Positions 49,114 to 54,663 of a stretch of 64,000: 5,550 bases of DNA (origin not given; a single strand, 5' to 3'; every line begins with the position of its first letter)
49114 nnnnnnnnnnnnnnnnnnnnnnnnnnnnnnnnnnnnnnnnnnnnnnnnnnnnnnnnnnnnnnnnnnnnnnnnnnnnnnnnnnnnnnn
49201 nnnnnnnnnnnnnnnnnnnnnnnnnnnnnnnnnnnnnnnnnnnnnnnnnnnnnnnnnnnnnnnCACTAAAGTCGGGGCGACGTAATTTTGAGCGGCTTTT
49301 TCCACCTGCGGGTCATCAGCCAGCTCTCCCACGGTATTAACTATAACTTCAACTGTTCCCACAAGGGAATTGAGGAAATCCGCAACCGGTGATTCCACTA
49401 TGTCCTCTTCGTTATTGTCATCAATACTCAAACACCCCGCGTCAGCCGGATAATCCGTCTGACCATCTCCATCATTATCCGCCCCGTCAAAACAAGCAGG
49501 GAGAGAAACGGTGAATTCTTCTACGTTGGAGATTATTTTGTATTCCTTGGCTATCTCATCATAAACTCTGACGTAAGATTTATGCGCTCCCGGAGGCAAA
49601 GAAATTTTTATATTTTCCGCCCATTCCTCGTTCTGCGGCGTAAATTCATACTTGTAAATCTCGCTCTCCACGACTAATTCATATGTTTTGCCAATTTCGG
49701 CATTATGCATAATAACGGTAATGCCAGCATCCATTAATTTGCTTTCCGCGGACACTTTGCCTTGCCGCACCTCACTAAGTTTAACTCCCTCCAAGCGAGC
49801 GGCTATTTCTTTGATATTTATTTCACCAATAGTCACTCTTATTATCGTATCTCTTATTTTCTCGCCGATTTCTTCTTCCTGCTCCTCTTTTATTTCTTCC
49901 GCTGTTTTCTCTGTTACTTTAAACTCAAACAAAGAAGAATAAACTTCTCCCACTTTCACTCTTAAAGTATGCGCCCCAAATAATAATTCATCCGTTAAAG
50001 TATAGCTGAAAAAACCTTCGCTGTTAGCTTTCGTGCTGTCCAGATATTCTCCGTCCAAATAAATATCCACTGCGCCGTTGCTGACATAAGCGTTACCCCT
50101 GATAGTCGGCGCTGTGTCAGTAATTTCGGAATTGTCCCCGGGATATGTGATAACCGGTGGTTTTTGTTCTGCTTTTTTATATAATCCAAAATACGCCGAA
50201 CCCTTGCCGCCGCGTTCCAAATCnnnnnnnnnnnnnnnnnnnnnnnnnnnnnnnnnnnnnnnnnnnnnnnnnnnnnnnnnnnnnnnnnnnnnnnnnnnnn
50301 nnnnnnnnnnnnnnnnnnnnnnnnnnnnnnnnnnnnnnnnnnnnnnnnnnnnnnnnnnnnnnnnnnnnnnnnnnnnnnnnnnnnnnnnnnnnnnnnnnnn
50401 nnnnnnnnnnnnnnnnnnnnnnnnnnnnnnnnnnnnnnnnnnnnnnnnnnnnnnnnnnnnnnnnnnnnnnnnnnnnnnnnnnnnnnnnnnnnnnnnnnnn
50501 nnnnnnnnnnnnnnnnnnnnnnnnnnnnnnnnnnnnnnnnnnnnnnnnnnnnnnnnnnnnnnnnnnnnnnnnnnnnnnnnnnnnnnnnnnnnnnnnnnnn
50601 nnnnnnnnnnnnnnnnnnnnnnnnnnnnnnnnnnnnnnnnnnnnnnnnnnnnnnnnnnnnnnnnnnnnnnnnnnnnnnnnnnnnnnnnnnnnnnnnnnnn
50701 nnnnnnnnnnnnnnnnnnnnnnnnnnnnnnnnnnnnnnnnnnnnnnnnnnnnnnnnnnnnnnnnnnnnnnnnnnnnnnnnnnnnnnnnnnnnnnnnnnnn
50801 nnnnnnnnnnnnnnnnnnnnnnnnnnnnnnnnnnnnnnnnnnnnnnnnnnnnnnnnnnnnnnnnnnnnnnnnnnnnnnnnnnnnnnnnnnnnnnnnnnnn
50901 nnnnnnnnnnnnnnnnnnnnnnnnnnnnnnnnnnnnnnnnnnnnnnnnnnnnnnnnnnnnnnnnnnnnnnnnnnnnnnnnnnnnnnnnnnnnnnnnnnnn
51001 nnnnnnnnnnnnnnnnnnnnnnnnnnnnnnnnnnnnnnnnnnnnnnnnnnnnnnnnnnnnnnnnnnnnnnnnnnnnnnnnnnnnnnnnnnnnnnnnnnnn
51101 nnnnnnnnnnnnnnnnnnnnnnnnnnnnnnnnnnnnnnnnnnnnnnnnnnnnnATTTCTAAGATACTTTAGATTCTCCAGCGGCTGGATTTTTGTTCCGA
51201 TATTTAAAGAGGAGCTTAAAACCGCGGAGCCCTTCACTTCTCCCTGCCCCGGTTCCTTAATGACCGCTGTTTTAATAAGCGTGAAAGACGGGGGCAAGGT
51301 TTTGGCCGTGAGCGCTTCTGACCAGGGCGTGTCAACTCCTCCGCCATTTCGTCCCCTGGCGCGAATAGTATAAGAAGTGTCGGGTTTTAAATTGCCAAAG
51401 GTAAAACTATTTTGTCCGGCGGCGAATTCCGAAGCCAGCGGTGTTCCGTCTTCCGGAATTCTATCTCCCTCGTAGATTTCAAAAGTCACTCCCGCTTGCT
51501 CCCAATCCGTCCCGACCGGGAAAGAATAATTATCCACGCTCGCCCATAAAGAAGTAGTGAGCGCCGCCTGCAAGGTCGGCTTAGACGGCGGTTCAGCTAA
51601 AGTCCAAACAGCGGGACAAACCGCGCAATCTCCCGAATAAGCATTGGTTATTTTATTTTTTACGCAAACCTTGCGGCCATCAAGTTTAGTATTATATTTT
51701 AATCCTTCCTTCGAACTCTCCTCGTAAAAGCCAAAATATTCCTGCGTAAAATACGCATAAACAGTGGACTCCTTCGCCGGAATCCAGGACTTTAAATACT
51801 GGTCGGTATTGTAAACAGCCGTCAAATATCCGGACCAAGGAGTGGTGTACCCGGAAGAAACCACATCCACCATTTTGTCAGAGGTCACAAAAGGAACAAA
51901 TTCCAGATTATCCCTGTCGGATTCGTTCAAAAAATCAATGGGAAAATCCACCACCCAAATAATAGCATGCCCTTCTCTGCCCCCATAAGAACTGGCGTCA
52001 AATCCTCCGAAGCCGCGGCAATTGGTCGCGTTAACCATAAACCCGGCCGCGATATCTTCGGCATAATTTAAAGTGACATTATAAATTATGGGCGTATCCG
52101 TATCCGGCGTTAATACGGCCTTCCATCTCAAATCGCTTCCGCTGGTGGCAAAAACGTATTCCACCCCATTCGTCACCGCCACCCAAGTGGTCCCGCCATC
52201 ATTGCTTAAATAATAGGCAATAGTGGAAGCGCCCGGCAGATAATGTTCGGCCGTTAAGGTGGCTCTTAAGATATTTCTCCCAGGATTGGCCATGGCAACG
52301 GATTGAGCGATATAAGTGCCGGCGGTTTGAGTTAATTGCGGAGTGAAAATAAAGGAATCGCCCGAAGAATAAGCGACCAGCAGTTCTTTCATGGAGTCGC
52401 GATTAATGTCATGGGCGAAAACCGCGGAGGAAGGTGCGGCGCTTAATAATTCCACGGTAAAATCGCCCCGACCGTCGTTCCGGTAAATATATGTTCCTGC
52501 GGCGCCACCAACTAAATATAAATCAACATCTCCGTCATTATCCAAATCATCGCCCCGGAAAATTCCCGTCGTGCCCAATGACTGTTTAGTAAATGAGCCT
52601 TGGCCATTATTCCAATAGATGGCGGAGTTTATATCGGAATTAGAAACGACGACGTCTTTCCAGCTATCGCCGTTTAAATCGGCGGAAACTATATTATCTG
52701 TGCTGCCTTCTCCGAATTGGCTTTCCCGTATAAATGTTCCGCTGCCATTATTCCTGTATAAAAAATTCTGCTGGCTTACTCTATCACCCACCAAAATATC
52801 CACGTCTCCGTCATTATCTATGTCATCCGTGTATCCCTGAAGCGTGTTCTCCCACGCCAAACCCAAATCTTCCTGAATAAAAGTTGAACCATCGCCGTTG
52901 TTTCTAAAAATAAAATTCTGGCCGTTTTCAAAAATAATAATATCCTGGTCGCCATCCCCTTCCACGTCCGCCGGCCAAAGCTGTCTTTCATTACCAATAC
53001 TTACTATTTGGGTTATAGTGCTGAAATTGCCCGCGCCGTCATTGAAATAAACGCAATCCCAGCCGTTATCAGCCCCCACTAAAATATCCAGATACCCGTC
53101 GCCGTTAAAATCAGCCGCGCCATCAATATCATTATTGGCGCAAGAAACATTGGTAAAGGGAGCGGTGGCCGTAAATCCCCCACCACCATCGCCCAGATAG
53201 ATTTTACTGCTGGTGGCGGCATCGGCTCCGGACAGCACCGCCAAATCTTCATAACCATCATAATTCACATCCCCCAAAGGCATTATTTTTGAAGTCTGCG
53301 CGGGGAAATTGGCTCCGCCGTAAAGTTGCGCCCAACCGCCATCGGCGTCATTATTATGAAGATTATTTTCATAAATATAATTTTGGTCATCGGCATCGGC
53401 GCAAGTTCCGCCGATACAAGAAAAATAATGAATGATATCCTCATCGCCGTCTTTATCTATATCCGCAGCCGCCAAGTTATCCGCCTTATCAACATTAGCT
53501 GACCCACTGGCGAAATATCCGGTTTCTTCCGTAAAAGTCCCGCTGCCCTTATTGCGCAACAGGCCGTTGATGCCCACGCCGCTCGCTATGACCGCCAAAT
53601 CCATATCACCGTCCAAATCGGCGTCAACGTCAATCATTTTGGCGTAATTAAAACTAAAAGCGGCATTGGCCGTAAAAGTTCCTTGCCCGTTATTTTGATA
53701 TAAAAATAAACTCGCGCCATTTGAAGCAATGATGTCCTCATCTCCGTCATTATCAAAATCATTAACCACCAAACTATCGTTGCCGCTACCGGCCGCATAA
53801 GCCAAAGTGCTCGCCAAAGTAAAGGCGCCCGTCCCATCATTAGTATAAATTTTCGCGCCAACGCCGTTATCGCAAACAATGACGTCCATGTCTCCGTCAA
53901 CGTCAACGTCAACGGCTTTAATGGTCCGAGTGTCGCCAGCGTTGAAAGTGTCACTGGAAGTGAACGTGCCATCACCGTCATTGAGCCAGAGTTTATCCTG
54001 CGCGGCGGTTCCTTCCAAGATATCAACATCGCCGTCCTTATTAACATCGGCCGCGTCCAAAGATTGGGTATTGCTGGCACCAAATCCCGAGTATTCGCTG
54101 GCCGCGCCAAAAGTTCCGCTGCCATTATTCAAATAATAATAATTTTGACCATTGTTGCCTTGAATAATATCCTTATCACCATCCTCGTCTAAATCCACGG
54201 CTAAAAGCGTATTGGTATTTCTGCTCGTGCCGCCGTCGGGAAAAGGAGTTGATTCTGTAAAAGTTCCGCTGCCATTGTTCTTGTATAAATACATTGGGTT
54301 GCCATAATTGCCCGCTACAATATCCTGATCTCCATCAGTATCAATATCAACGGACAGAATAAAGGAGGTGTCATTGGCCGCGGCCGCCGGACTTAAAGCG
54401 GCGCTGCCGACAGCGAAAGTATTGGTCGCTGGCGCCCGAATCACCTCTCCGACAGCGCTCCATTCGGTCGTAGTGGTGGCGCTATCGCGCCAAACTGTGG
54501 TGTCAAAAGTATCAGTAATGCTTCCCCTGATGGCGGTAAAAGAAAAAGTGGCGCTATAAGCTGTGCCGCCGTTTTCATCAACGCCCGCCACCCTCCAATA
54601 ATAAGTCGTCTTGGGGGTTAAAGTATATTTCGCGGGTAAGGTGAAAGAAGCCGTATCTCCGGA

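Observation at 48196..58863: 3555-aa giant surface protein with BNR, FG-GAP, Fn3, SdrD-B and CarbopepD modules and internal TM helices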

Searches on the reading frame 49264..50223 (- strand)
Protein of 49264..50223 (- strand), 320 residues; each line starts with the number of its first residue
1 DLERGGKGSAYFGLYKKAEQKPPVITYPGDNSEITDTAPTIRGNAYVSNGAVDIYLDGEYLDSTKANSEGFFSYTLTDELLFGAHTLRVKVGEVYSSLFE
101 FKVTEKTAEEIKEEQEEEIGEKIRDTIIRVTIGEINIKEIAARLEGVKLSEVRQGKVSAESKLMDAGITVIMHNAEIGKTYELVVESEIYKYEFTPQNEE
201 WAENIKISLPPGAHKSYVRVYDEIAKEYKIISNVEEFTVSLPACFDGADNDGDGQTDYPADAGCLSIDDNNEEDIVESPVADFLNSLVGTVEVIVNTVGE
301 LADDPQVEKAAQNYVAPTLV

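Call 16: search_protein_families(library=pfam, proteins=[window:49264-50223:-], max_evalue=0.05)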
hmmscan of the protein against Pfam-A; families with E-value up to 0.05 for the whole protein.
window:49264-50223:- (320 aa): 3 families
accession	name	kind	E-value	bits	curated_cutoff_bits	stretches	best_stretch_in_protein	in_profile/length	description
PF17957.7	Big_7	-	0.0002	22.4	24.1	1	25-89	5-70/70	Bacterial Ig domain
PF19077.6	Big_13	-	0.00032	21.6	27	0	34-91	24-83/102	Bacterial Ig-like domain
PF06832.18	BiPBP_C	-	0.0019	18.5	26.8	1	17-73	6-67/90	Penicillin-Binding Protein C-terminus Family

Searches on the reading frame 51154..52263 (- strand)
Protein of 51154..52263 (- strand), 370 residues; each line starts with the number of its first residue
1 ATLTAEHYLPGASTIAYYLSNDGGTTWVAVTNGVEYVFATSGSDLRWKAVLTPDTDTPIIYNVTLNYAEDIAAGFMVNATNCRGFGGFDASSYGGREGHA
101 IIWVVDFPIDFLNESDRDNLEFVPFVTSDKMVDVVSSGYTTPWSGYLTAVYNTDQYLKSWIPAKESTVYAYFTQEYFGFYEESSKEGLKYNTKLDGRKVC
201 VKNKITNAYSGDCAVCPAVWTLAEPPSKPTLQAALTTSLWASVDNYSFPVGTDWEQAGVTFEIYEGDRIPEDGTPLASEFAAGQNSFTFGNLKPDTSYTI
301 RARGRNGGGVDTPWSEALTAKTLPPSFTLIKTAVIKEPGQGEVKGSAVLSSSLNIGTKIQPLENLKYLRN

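Call 16: search_protein_families(library=pfam, proteins=[window:51154-52263:-], max_evalue=0.05)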
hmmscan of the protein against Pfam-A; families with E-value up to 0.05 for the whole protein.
window:51154-52263:- (370 aa): 2 families
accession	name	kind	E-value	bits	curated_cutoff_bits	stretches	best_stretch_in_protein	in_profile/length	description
PF00041.27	fn3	-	3.8e-06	27.5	25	1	261-320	29-83/84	Fibronectin type III domain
PF16656.11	Pur_ac_phosph_N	-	0.018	16.1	30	1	280-322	56-93/93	Purple acid Phosphatase, N-terminal domain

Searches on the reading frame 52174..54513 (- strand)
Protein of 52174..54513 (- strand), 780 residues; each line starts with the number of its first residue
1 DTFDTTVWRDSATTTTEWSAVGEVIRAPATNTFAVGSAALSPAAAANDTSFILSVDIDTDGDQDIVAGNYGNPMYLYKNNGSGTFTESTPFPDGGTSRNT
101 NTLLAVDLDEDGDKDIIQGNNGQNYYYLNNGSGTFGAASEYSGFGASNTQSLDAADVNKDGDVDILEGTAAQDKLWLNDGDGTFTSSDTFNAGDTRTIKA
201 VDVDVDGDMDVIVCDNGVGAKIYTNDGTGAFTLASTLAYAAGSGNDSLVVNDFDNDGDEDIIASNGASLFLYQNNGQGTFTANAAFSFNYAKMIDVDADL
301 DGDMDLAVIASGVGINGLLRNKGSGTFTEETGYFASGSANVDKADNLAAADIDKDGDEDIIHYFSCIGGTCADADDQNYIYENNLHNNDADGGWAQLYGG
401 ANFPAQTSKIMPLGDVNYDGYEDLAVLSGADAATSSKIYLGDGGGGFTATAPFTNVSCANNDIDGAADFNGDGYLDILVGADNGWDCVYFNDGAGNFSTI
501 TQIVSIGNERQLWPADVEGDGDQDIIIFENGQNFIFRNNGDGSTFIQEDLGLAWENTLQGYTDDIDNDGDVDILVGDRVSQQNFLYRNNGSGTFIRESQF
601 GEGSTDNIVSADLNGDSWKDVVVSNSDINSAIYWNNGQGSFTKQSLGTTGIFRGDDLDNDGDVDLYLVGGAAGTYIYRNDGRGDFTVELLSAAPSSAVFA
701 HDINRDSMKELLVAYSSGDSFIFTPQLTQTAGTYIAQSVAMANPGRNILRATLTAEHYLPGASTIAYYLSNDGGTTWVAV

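Call 16: search_protein_families(library=pfam, proteins=[window:52174-54513:-], max_evalue=0.05)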
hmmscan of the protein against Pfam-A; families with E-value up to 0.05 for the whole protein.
window:52174-54513:- (780 aa): 2 families
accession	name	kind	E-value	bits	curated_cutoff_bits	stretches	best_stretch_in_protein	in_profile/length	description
PF13517.12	FG-GAP_3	-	2.6e-77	255.8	26.9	12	56-117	1-60/61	FG-GAP-like repeat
PF01839.29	FG-GAP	-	2.8e-14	53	22.1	2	466-484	7-25/37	FG-GAP repeat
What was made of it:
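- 52294..54378 (-): Residues 1496-2190: FG-GAP_3 (VCBS-type) propellers 2 and 3. Pfam FG-GAP_3 255.8 bits, 12 stretches on this segment (call 16).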
